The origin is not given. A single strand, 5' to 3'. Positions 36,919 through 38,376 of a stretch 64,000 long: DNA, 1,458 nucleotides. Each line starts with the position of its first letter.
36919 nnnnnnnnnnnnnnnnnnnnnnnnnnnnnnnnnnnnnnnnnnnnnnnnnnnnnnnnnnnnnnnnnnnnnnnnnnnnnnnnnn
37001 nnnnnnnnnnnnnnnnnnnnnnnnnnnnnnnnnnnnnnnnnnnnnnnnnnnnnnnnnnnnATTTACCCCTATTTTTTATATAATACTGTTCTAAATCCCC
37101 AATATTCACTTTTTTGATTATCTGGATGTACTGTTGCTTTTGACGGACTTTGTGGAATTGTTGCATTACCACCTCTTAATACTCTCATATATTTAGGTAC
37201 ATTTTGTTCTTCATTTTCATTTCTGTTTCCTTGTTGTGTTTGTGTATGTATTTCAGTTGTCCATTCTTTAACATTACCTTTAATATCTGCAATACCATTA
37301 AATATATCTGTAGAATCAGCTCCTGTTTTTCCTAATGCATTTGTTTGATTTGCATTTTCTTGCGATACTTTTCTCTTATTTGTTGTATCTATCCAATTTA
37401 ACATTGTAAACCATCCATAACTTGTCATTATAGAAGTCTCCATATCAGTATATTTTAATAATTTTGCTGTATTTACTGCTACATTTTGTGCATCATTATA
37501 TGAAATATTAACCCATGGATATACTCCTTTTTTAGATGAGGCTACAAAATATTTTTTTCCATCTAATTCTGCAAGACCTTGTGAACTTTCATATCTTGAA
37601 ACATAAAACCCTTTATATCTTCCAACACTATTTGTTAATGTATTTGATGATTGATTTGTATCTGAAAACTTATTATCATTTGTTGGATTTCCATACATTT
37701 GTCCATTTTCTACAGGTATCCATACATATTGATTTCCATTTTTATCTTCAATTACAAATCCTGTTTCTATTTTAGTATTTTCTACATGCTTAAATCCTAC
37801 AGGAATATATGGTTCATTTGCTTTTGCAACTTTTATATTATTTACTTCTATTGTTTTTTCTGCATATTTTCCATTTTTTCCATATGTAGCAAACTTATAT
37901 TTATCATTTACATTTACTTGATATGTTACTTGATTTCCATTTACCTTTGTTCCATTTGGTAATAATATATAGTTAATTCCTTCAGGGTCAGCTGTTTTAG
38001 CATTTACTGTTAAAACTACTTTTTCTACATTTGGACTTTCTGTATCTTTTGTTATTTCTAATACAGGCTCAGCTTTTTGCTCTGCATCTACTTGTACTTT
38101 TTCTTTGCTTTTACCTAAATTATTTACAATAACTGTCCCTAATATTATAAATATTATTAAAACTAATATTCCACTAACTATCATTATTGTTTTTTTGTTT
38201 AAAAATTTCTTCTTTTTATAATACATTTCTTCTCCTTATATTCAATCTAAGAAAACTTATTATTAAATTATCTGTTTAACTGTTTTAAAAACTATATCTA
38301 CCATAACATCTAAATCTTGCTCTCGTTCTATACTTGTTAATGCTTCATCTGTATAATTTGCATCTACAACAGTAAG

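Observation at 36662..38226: Pilin-like small protein paired with a membrane-anchored FGE-sulfatase-domain protein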

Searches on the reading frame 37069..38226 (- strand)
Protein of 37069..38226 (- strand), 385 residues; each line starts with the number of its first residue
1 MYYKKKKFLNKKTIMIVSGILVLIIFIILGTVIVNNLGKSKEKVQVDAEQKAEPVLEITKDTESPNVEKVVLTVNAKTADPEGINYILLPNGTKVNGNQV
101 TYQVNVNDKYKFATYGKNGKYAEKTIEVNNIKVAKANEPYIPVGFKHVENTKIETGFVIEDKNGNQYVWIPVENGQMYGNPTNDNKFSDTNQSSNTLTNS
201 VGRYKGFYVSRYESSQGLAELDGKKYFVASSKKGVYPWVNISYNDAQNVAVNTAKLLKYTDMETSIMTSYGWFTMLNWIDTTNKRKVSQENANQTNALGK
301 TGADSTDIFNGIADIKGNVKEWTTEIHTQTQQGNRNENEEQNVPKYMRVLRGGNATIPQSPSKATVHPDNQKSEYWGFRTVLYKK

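Call 3: search_protein_families(library=pfam, proteins=[window:37069-38226:-], max_evalue=1)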
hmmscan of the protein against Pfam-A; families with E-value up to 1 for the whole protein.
window:37069-38226:- (385 aa): 4 families
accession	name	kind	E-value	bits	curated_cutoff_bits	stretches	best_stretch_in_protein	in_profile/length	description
PF03781.23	FGE-sulfatase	-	1.6e-07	31.7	23.3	1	220-381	69-254/255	Sulfatase-modifying factor enzyme 1-like domain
PF17534.7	DUF5453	-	0.014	15.9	25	1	2-40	70-108/186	Family of unknown function (DUF5453)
PF24995.1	DSRM_2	-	0.025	15.5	27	0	92-125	38-68/79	dsRNA binding domain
PF06143.16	Baculo_11_kDa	-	0.054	13.5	28.4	1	7-51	31-73/84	Baculovirus 11 kDa family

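Call 4: search_protein_families(library=ncbifam, proteins=[window:37069-38226:-], max_evalue=1)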
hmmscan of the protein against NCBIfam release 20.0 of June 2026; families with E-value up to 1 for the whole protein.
window:37069-38226:- (385 aa): 3 families
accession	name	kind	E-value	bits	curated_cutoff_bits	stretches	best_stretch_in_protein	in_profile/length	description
NF042931.1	SAG1386_EF1546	equivalog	0.0043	17.2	80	1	4-63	21-80/158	SAG1386/EF1546 family surface-associated protein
TIGR01218.1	Gpos_tandem_5TM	subfamily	0.1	12.3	35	0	261-301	23-62/208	tandem five-TM protein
TIGR02962.1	hdxy_isourate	equivalog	0.13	12.7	87.45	1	189-244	31-88/113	hydroxyisourate hydrolase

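Call 7: find_homologous_proteins(query=window:37069-38226:-)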
Query window:37069-38226:- (385 aa): 135 proteins with E <= 0.001 among 2472 candidates; the best 120 are listed.
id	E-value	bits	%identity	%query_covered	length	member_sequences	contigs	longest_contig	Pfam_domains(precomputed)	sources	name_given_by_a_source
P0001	2.4e-233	792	93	100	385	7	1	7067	PF03781.23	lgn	-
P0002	4.2e-173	593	70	92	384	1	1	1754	PF03781.23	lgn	-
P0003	1.1e-83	299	42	100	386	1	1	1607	PF03781.23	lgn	-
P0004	1.0e-77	280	42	88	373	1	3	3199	PF03781.23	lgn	-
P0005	7.8e-77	277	40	92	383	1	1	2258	PF03781.23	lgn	-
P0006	1.7e-76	276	40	92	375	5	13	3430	PF03781.23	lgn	-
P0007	1.6e-75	272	39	94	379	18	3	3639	PF03781.23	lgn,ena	-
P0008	4.0e-75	271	39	98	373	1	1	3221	PF03781.23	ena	-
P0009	7.7e-75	270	39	96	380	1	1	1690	PF03781.23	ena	-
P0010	1.0e-74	270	40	99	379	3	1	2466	PF03781.23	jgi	jgi:hypothetical protein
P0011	4.1e-74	268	40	90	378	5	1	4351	PF03781.23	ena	-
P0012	4.4e-74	268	37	97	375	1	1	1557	PF03781.23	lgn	-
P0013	2.5e-73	265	40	92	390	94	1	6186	PF03781.23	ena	-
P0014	2.5e-73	265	41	88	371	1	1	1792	PF03781.23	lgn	-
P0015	1.1e-72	263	39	99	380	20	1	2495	PF03781.23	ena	-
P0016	1.2e-72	263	39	95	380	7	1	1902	PF03781.23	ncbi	-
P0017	1.8e-72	262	42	86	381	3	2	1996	PF03781.23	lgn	-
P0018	2.2e-72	262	38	100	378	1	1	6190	PF03781.23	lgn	-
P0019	2.2e-72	262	39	87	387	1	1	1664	PF03781.23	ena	-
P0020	2.5e-72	262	39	93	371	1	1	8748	PF03781.23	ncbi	-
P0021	4.5e-72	261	40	94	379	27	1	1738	PF03781.23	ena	-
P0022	1.0e-71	260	40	86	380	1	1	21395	PF03781.23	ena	-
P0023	1.9e-71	259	40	94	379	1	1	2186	PF03781.23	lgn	-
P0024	3.1e-71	258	39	95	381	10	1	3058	PF03781.23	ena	-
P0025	3.4e-71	258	40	86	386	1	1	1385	PF03781.23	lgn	-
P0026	3.3e-70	255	39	87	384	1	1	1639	PF03781.23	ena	-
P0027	7.8e-70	254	38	95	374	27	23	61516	PF03781.23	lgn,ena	-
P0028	1.6e-69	253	39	98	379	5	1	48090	PF03781.23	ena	-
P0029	1.7e-69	253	38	94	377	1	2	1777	PF03781.23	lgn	-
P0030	3.8e-69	251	38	98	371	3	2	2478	PF03781.23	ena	-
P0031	3.8e-69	251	38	94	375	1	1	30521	PF03781.23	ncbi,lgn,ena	-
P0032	6.3e-69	251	40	87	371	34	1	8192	PF03781.23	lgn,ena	-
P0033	6.8e-69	251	40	87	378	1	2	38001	PF03781.23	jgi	jgi:hypothetical protein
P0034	1.9e-68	249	40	89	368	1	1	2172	PF03781.23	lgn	-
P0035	2.7e-68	249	37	89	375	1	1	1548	PF03781.23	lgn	-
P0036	4.2e-68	248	38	100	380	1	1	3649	PF03781.23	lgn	-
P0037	4.4e-68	248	38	96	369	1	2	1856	PF03781.23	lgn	-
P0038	5.1e-68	248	40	87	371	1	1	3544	PF03781.23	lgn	-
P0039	7.8e-68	247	39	86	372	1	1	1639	PF03781.23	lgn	-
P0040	1.3e-67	246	39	91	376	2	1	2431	PF03781.23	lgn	-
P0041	1.6e-67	246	39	86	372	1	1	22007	PF03781.23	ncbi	-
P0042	2.4e-67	246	38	98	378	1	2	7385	PF03781.23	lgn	-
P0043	2.4e-67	246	40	88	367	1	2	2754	PF03781.23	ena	-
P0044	3.4e-67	245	40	86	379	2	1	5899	PF03781.23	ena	-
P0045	5.1e-67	244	38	95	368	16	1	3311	PF03781.23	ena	-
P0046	6.0e-67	244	39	87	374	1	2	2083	PF03781.23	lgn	-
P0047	6.3e-67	244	38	97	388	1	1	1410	PF03781.23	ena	-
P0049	7.3e-67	244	40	86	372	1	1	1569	PF03781.23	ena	-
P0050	1.0e-66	243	37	96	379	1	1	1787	PF03781.23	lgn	-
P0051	1.4e-66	243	39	86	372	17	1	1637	PF03781.23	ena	-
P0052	1.7e-66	243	39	86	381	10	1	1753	PF03781.23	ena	-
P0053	2.2e-66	242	38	95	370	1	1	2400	PF03781.23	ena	-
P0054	2.8e-66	242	39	92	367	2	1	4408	PF03781.23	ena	-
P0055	2.8e-66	242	37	98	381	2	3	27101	PF03781.23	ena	-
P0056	2.9e-66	242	39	86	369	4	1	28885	PF03781.23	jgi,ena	-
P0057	7.5e-66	241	37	92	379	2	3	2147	PF03781.23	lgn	-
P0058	8.6e-66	240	39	86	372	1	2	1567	PF03781.23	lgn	-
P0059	9.2e-66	240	36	98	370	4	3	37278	PF03781.23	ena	-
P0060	9.8e-66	240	36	99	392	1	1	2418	PF03781.23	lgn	-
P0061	1.8e-65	239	41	82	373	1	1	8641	PF03781.23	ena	-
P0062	1.8e-65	239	37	97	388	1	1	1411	PF03781.23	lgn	-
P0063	2.4e-65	239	38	86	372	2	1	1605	PF03781.23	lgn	-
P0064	2.4e-65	239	39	89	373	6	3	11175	PF03781.23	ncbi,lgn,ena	-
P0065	2.6e-65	239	38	88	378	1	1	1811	PF03781.23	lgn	-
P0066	3.7e-65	238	38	100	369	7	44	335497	PF03781.23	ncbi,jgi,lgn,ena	-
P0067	4.7e-65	238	36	97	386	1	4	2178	PF03781.23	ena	-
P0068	5.8e-65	238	38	87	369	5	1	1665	PF03781.23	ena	-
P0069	7.8e-65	237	37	97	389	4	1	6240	PF03781.23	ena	-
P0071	1.7e-64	236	36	97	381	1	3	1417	PF03781.23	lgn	-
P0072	1.9e-64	236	37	97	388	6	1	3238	PF03781.23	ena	-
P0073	2.2e-64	236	36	91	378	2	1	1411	PF03781.23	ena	-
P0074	3.9e-64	235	36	95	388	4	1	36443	PF03781.23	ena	-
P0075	5.9e-64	234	39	86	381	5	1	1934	PF03781.23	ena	-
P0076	1.2e-63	233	37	85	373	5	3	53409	PF03781.23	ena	-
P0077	1.6e-63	233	37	98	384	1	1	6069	PF03781.23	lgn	-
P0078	2.1e-63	233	35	100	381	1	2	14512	PF03781.23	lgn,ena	-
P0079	2.7e-63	232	39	95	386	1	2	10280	PF03781.23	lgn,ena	-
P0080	2.8e-63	232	39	95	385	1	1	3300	PF03781.23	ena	-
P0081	3.7e-63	232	35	97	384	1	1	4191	PF03781.23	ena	-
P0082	3.4e-62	229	37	96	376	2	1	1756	PF03781.23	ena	-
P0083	4.4e-62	228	34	97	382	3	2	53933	PF03781.23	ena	-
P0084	1.4e-61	227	37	97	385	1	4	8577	PF03781.23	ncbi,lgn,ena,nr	ncbi:MAG: SUMF1/EgtB/PvdO family nonheme iron enzyme [Clostridia bacterium]|nr:SUMF1/EgtB/PvdO famil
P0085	4.0e-61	225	37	98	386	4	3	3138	PF03781.23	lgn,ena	-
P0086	4.5e-61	225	36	98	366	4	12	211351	PF03781.23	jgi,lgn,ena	-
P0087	3.0e-60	222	38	93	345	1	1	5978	PF03781.23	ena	-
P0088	3.5e-60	222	37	99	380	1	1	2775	PF03781.23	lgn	-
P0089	2.3e-59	219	38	88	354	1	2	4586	PF03781.23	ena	-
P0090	8.2e-59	217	34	97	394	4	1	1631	PF03781.23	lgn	-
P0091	2.4e-57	213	39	75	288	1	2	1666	PF03781.23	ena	-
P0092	4.2e-57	212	36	96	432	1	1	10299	PF03781.23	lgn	-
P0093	1.1e-55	207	41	72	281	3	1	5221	PF03781.23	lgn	-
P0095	9.4e-52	194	41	68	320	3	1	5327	PF03781.23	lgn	-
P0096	1.1e-47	181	41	63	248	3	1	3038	PF03781.23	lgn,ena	-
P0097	1.5e-46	177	32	98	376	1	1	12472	PF03781.23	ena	-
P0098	8.7e-41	158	36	84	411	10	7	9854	PF03781.23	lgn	-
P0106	8.3e-8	50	26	57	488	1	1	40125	-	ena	-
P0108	3.3e-7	48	29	55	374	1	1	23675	PF03781.23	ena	-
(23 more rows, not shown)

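Call 8: find_encoding_contigs(protein=P0066, flank=8000, max_places=4)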
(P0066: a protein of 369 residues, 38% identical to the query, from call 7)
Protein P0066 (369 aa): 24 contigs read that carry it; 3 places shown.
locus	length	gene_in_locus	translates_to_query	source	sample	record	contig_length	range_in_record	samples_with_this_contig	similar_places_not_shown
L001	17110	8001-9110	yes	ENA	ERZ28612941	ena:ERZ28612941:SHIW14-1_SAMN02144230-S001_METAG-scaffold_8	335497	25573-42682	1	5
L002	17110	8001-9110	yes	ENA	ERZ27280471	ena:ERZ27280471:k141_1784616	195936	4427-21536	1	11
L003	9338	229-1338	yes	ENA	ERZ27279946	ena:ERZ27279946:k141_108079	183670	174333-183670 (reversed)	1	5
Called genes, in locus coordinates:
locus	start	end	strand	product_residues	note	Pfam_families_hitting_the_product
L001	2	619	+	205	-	PF13398:Peptidase_M50B (weak), PF02163:Peptidase_M50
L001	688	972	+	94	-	PF01250:Ribosomal_S6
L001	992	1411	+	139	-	PF00436:SSB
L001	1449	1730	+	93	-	PF01084:Ribosomal_S18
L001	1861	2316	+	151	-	PF00692:dUTPase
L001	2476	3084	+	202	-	PF02559:CarD_TRCF_RID, PF21095:CarD_C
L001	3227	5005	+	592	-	PF01807:Zn_ribbon_DnaG, PF08275:DNAG_N, PF01751:Toprim, PF13155:Toprim_2, PF13362:Toprim_3, PF13662:Toprim_4, PF10410:DnaB_bind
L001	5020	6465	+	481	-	PF03979:Sigma70_r1_1, PF00140:Sigma70_r1_2, PF04542:Sigma70_r2, PF04539:Sigma70_r3, PF04545:Sigma70_r4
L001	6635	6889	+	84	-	-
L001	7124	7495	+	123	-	PF00829:Ribosomal_L21p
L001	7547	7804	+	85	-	PF01016:Ribosomal_L27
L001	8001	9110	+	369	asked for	PF03781:FGE-sulfatase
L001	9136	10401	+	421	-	PF02885:Glycos_trans_3N, PF00591:Glycos_transf_3, PF07831:PYNP_C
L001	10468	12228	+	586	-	PF01336:tRNA_anti-codon, PF00152:tRNA-synt_2, PF02938:GAD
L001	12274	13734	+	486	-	PF06347:SH3_4 (faint), PF08239:SH3_3, PF18348:SH3_16 (faint), PF08239:SH3_3, PF00877:NLPC_P60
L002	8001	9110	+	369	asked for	PF03781:FGE-sulfatase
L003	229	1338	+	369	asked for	PF03781:FGE-sulfatase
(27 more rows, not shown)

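Call 9: find_encoding_contigs(protein=P0086, flank=8000, max_places=3)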
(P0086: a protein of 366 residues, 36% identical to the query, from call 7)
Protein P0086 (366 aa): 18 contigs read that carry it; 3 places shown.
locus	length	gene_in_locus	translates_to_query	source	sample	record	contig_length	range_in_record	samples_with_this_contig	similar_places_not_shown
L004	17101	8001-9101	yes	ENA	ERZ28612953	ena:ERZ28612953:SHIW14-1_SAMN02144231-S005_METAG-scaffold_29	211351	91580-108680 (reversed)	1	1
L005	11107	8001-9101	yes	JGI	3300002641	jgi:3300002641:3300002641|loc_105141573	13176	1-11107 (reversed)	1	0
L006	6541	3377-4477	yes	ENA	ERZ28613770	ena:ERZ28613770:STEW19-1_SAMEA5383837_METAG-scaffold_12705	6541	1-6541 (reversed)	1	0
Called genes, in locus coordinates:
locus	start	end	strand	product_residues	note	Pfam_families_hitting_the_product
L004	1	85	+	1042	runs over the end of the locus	-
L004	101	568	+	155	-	-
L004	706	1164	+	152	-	PF00692:dUTPase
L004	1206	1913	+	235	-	-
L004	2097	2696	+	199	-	PF02559:CarD_TRCF_RID, PF21095:CarD_C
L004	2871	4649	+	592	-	PF01807:Zn_ribbon_DnaG, PF08275:DNAG_N, PF01751:Toprim, PF13155:Toprim_2, PF13362:Toprim_3, PF13662:Toprim_4, PF10410:DnaB_bind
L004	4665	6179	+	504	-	PF03979:Sigma70_r1_1, PF00140:Sigma70_r1_2, PF04542:Sigma70_r2, PF04539:Sigma70_r3, PF04545:Sigma70_r4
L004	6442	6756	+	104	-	-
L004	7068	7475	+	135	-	-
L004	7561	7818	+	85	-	PF01016:Ribosomal_L27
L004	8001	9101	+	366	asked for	PF03781:FGE-sulfatase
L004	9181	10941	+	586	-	PF01336:tRNA_anti-codon, PF00152:tRNA-synt_2, PF02938:GAD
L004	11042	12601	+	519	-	PF06347:SH3_4 (faint), PF08239:SH3_3, PF00877:NLPC_P60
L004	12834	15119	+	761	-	PF13567:DUF4131, PF03772:Competence, PF00753:Lactamase_B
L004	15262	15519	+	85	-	PF07927:HicA_toxin (weak)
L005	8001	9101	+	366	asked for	PF03781:FGE-sulfatase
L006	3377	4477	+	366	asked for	PF03781:FGE-sulfatase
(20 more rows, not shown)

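Call 10: find_encoding_contigs(protein=P0001, flank=8000, max_places=3)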
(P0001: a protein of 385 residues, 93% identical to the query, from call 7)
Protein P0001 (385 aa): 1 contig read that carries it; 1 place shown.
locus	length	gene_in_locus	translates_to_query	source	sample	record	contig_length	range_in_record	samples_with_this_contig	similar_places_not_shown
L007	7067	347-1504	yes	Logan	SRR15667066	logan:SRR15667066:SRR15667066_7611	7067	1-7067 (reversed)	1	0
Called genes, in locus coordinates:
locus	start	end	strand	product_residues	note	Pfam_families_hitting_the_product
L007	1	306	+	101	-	?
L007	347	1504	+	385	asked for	PF03781:FGE-sulfatase (weak)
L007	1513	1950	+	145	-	-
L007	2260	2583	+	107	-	PF00338:Ribosomal_S10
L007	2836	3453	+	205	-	PF00297:Ribosomal_L3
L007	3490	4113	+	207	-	PF00573:Ribosomal_L4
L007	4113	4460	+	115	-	PF00276:Ribosomal_L23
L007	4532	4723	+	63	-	PF00181:Ribosomal_L2_N (weak)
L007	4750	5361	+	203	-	PF00181:Ribosomal_L2_N, PF03947:Ribosomal_L2_C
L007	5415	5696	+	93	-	PF00203:Ribosomal_S19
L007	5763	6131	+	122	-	PF00237:Ribosomal_L22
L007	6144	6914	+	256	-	PF07650:KH_2, PF00189:Ribosomal_S3_C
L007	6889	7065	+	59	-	?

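Call 11: find_encoding_contigs(protein=P0027, flank=6000, max_places=4)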
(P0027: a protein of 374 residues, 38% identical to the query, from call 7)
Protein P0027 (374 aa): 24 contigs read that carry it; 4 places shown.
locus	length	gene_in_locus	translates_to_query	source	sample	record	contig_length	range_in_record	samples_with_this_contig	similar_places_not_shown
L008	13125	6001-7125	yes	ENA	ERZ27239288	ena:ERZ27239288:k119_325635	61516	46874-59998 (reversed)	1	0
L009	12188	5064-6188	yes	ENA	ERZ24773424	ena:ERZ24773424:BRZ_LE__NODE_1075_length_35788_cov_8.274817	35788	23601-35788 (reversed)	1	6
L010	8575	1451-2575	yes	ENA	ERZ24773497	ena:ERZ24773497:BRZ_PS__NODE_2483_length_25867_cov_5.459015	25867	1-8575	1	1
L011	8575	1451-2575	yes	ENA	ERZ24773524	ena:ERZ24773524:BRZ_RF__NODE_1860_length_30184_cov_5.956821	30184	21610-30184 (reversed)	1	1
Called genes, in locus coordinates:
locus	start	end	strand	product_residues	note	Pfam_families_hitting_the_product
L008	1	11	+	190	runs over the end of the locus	-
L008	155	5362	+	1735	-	-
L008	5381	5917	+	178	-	-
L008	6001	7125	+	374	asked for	PF03781:FGE-sulfatase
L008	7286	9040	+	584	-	PF01336:tRNA_anti-codon, PF00152:tRNA-synt_2, PF02938:GAD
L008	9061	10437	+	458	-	PF06347:SH3_4 (faint), PF08239:SH3_3, PF18348:SH3_16 (faint), PF08239:SH3_3, PF00877:NLPC_P60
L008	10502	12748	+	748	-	PF13567:DUF4131, PF03772:Competence, PF00753:Lactamase_B, PF12706:Lactamase_B_2 (faint)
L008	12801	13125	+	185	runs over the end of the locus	-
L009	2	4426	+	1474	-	?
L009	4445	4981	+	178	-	-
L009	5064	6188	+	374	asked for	PF03781:FGE-sulfatase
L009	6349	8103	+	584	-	PF01336:tRNA_anti-codon, PF00152:tRNA-synt_2, PF02938:GAD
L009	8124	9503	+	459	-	PF06347:SH3_4 (faint), PF08239:SH3_3, PF00877:NLPC_P60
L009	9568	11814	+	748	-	PF13567:DUF4131, PF03772:Competence, PF00753:Lactamase_B, PF12706:Lactamase_B_2 (faint)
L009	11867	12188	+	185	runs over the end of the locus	-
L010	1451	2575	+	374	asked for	PF03781:FGE-sulfatase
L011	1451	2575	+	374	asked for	PF03781:FGE-sulfatase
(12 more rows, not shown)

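Call 22: find_encoding_contigs(protein=P0002, flank=6000, max_places=3)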
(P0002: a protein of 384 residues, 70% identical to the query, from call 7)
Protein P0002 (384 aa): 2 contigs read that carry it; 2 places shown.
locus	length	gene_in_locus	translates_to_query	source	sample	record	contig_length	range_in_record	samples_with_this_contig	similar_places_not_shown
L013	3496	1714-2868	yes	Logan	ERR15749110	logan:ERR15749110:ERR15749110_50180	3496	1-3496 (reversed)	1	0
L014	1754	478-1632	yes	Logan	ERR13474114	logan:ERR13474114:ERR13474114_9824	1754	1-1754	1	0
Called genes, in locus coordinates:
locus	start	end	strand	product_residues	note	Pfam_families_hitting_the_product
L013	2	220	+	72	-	?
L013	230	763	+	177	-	PF13353:Fer4_12, PF04055:Radical_SAM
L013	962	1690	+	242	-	PF01048:PNP_UDP_1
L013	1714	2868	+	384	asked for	PF03781:FGE-sulfatase (weak)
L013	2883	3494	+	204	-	?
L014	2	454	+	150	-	?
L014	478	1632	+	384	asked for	PF03781:FGE-sulfatase (weak)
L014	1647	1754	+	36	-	?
